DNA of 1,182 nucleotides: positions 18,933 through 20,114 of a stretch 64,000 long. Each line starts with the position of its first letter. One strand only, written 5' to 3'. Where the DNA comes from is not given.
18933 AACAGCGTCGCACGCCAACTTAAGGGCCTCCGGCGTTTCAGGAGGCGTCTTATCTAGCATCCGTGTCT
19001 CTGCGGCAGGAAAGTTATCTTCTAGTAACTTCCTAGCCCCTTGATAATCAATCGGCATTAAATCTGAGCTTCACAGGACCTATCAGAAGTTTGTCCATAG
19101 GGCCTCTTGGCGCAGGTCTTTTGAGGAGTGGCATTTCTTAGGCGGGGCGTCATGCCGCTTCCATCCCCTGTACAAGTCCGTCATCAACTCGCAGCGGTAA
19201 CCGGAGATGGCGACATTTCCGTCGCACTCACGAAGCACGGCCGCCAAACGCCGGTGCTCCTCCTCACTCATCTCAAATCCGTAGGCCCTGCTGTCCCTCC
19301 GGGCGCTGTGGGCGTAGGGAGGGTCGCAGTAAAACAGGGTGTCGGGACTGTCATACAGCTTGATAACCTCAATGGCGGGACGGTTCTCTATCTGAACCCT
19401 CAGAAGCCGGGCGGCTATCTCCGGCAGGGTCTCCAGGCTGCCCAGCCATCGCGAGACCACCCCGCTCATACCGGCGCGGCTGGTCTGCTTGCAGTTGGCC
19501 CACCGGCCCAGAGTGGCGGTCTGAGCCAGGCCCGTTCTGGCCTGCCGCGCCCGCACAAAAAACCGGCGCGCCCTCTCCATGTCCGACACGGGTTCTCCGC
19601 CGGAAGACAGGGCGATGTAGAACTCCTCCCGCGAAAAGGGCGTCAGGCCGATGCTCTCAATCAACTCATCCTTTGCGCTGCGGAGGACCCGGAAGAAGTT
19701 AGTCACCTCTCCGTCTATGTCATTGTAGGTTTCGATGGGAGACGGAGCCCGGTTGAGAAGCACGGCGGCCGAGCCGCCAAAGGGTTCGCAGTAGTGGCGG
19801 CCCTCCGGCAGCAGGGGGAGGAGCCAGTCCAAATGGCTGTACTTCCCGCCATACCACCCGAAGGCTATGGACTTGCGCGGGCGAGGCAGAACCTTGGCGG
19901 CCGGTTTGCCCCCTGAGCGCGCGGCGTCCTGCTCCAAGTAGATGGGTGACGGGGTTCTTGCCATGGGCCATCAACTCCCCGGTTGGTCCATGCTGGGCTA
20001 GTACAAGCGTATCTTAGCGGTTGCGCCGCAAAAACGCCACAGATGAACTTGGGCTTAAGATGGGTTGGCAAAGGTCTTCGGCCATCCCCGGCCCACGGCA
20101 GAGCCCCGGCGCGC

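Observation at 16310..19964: Four-gene same-strand locus: Dam-class MTase, putative REase, tandem-repeat coiled-coil protein and Mrr-like nuclease-fold protein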

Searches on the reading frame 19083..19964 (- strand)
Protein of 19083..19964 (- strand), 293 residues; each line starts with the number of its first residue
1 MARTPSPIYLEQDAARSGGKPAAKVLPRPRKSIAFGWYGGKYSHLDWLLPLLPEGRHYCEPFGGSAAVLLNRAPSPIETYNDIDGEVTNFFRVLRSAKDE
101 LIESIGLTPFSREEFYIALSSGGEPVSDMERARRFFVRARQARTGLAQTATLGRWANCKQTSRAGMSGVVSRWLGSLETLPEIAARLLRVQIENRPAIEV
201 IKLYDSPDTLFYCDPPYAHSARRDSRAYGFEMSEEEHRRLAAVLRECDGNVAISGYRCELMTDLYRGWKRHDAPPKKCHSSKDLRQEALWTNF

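Call 3: search_protein_families(library=pfam, proteins=[window:19083-19964:-], max_evalue=1)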
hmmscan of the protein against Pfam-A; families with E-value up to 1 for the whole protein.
window:19083-19964:- (293 aa): 1 family
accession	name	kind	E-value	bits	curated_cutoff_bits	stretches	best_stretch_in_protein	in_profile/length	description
PF02086.21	MethyltransfD12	-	5.5e-25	89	22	1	37-271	1-245/253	D12 class N6 adenine-specific DNA methyltransferase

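Call 4: search_protein_families(library=padloc, proteins=[window:19083-19964:-], max_evalue=1)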
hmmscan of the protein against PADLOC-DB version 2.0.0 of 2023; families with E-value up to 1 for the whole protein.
window:19083-19964:- (293 aa): 17 families
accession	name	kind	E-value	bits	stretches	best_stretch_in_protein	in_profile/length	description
PDLC03244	MTase_II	-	2.2e-56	189.1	1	32-293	28-285/295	Type II methyltransferase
PDLC03253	MTase_II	-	2e-30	104.3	1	35-272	7-230/253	Type II methyltransferase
PDLC03294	MTase_II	-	8.5e-21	72.8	1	37-282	10-256/272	Type II methyltransferase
PDLC03247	MTase_II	-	9.6e-19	65.7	1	35-265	6-232/282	Type II methyltransferase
PDLC03729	oMTase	-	1.5e-14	52.1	2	35-146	8-122/275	orphan methyltransferase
PDLC04018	PD-Lambda-5_B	-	5.2e-13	46.9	1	54-272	31-250/291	-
PDLC03735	oMTase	-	3.3e-08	31.3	1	36-270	12-255/284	orphan methyltransferase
PDLC03358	MTase_II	-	1.4e-06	25.8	1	55-254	32-234/301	Type II methyltransferase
PDLC03383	MTase_II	-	1.5e-06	25.8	1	34-104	21-92/318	Type II methyltransferase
PDLC03717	oMTase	-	2.2e-06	25.3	1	56-250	28-218/285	orphan methyltransferase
PDLC03287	MTase_II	-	0.00099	16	1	37-105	369-438/646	Type II methyltransferase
PDLC03349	MTase_II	-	0.0018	15.4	1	36-105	10-82/374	Type II methyltransferase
PDLC04019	PD-Lambda-5_B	-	0.0036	15.3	1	56-154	32-135/167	-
PDLC03264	MTase_II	-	0.0042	14.4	1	206-256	190-236/306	Type II methyltransferase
PDLC03292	MTase_II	-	0.01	12.1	1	32-96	418-481/722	Type II methyltransferase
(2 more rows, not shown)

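Call 5: search_protein_families(library=ncbifam, proteins=[window:19083-19964:-], max_evalue=1)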
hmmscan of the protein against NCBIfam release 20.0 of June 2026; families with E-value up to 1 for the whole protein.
window:19083-19964:- (293 aa): 2 families
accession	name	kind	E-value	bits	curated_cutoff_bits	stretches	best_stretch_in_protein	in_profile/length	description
TIGR00571.1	dam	subfamily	9.1e-20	71.4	114.85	1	36-282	6-253/267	Dam family site-specific DNA-(adenine-N6)-methyltransferase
NF008152.0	PRK10904.1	equivalog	1.6e-10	40.8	441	2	35-105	8-77/271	adenine-specific DNA-methyltransferase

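Call 8: search_protein_families(library=phrogs, proteins=[window:19083-19964:-], max_evalue=0.1)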
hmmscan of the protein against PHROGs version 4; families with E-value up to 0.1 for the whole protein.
window:19083-19964:- (293 aa): 6 families
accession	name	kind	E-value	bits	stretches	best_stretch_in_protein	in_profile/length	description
phrog_56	-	other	5e-63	215.4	1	28-292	58-322/647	DNA methyltransferase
phrog_1996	-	other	2.2e-29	103.3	1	172-293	19-141/150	DNA methyltransferase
phrog_13242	-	unknown function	6.5e-16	59.3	1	31-219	25-199/450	-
phrog_23217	-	unknown function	8.7e-14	52.6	1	36-137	8-108/109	-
phrog_116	-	other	7e-05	22.3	1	32-246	511-722/779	DNA methyltransferase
phrog_26700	-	unknown function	0.036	13.6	1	35-248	10-223/552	-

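Call 92: search_solved_structures(query=window:19083-19964:-, max_evalue=0.001)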
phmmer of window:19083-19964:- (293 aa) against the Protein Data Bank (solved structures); distinct sequences matched with E-value up to 0.001: 7.
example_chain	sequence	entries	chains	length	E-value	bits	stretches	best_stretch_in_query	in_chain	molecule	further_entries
4rtj_A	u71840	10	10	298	2.4e-08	37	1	30-105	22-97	DNA adenine methylase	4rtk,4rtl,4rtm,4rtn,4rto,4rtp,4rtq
2ore_D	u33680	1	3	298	3.2e-08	36.6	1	30-105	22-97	DNA adenine methylase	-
2g1p_A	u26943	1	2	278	3.6e-08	36.4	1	34-105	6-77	DNA adenine methylase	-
4gbe_D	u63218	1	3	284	4.3e-08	36.2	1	33-105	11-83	DNA adenine methylase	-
4gol_D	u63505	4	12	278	4.9e-08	36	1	34-105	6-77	DNA adenine methylase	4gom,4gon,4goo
2dpm_A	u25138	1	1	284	5.6e-08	35.8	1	36-281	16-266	PROTEIN (ADENINE-SPECIFIC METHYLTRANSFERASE DPNII 1)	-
7m6b_B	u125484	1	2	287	6.6e-06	29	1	37-247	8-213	Site-specific DNA-methyltransferase (adenine-specific)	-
